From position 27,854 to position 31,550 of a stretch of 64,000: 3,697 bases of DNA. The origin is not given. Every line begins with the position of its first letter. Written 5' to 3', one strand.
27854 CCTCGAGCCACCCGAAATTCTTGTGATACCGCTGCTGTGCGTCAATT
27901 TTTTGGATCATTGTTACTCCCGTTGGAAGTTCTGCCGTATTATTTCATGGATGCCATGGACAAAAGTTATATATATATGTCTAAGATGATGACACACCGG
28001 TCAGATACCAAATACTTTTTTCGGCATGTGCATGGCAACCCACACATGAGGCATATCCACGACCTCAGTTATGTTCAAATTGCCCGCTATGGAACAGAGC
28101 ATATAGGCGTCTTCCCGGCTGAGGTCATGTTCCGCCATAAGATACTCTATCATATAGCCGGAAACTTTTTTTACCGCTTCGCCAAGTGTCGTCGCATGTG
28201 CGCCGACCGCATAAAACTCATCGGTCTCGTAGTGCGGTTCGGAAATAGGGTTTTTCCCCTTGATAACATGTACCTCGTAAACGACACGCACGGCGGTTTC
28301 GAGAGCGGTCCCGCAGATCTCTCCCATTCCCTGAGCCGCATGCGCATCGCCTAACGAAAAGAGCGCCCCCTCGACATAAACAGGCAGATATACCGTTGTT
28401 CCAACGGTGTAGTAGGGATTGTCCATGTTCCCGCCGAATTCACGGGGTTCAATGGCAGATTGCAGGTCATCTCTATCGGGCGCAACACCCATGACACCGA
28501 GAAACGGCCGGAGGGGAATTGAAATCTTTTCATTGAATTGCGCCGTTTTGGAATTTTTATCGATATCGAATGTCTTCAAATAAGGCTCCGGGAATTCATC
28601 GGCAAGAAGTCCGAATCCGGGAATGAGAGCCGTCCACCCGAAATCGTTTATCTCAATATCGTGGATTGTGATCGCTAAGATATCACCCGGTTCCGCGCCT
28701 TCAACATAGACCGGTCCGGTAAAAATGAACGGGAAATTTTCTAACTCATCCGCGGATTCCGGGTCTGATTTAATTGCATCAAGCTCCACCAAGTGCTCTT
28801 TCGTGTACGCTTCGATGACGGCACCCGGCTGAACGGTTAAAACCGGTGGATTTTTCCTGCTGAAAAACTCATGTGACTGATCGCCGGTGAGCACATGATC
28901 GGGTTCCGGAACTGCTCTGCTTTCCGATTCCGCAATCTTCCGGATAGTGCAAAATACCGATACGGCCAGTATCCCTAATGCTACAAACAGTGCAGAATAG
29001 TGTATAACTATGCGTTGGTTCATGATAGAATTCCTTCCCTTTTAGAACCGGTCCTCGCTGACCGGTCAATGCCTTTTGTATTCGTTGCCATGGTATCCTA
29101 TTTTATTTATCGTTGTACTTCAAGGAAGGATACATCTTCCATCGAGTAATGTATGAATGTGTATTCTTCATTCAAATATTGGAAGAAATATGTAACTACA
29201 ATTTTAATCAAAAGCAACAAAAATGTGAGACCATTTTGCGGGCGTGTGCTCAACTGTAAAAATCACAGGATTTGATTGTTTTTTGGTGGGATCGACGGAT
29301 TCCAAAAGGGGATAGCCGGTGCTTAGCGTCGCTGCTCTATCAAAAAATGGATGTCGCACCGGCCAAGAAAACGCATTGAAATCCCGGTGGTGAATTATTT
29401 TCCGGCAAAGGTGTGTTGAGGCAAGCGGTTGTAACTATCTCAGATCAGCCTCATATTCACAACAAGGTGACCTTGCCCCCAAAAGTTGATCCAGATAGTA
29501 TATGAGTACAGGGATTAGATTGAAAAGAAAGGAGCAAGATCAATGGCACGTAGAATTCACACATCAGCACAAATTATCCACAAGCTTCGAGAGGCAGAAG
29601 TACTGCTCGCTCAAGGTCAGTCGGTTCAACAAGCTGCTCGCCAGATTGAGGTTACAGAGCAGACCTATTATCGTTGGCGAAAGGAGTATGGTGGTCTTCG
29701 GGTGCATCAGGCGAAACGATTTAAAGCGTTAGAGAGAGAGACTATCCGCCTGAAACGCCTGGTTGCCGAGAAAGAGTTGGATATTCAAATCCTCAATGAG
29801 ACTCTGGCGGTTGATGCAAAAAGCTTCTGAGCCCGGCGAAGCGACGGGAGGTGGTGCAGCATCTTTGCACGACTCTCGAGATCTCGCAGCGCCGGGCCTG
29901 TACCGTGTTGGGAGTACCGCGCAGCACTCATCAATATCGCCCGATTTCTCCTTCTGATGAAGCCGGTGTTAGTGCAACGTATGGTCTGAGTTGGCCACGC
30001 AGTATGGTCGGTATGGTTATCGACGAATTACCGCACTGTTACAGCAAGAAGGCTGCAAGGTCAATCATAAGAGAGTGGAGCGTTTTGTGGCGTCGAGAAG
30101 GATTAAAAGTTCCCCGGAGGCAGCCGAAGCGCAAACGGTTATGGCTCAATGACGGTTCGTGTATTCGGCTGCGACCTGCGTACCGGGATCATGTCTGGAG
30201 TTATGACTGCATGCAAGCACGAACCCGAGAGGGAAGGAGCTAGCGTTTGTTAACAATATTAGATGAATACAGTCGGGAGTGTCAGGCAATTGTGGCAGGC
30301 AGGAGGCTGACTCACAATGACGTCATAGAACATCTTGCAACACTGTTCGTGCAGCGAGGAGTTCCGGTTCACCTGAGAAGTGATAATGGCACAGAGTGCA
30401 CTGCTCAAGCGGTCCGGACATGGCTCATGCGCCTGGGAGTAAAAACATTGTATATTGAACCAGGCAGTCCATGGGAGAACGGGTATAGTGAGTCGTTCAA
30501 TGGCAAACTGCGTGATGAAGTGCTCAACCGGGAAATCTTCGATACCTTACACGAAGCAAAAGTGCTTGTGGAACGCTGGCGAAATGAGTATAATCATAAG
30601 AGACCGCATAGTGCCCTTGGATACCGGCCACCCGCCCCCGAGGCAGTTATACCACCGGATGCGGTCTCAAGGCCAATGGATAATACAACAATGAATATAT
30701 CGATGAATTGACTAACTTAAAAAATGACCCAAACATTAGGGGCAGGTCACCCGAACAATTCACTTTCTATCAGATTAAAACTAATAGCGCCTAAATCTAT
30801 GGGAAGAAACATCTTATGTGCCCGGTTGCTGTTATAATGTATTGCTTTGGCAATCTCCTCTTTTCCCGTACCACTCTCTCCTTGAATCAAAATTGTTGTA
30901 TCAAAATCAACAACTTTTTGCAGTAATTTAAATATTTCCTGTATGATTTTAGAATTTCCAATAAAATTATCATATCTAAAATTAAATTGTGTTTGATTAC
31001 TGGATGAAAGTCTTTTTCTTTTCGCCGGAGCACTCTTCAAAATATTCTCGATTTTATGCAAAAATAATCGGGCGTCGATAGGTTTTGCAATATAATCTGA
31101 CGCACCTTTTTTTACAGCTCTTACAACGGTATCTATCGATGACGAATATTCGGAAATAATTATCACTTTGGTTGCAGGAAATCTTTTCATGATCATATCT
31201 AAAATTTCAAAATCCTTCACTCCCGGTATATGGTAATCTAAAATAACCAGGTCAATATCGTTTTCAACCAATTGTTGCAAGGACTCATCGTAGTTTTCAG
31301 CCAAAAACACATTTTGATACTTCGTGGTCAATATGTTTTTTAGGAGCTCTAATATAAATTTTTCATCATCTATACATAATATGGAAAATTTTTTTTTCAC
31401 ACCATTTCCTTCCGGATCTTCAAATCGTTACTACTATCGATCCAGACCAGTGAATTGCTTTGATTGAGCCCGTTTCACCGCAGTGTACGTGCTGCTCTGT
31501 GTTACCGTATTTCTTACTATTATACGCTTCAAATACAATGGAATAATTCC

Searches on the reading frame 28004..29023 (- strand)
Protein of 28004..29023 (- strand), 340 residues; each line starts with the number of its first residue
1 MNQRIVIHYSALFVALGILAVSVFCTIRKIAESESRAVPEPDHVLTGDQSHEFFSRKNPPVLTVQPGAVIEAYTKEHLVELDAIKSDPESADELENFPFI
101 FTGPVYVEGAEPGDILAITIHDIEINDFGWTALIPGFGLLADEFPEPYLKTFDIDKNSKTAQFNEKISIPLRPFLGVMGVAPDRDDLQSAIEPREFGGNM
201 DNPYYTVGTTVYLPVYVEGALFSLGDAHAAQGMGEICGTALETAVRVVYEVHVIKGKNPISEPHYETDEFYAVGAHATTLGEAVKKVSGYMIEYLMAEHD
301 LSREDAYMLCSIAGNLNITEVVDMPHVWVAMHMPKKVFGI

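Call 88: search_protein_families(library=pfam, proteins=[window:28004-29023:-], max_evalue=0.001)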
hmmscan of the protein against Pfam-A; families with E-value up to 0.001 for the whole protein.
window:28004-29023:- (340 aa): 1 family
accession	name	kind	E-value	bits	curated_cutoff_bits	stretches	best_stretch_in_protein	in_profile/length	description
PF03069.20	FmdA_AmdA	-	6.2e-44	150.9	27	2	190-338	203-371/373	Acetamidase/Formamidase family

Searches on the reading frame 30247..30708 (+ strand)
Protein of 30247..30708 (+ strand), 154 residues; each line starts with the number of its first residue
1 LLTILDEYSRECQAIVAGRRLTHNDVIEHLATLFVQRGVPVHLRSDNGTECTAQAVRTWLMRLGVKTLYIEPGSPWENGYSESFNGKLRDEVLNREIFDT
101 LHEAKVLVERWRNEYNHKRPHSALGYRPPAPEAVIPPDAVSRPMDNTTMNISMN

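Call 88: search_protein_families(library=pfam, proteins=[window:30247-30708:+], max_evalue=0.001)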
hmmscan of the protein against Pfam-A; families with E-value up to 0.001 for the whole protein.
window:30247-30708:+ (154 aa): 3 families
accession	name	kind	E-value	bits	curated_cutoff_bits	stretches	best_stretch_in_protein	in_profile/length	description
PF13683.12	rve_3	-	2.8e-29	101.1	26.5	1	64-129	2-67/67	Integrase core domain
PF00665.32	rve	-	6.7e-13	49.2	32.6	1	2-75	27-102/102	Integrase core domain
PF13333.12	rve_2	-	0.00011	22.7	22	1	82-128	1-47/56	Integrase core domain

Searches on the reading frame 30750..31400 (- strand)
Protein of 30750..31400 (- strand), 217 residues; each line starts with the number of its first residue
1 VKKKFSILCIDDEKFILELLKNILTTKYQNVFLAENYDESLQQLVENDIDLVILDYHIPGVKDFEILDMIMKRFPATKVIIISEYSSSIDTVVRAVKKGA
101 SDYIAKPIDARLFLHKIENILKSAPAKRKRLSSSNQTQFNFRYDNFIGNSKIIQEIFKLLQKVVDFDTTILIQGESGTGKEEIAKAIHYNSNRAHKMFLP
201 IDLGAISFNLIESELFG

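Call 88: search_protein_families(library=pfam, proteins=[window:30750-31400:-], max_evalue=0.001)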
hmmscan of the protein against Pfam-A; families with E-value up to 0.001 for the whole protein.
window:30750-31400:- (217 aa): 3 families
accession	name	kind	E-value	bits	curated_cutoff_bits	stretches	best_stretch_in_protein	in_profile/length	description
PF00072.30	Response_reg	-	9.3e-23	81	30.2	1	7-117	1-110/111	Response regulator receiver domain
PF00158.32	Sigma54_activat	-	1.2e-19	71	20.2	1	147-217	2-72/168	Sigma-54 interaction domain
PF14532.12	Sigma54_activ_2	-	4.1e-08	34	25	1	147-212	1-66/138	Sigma-54 interaction domain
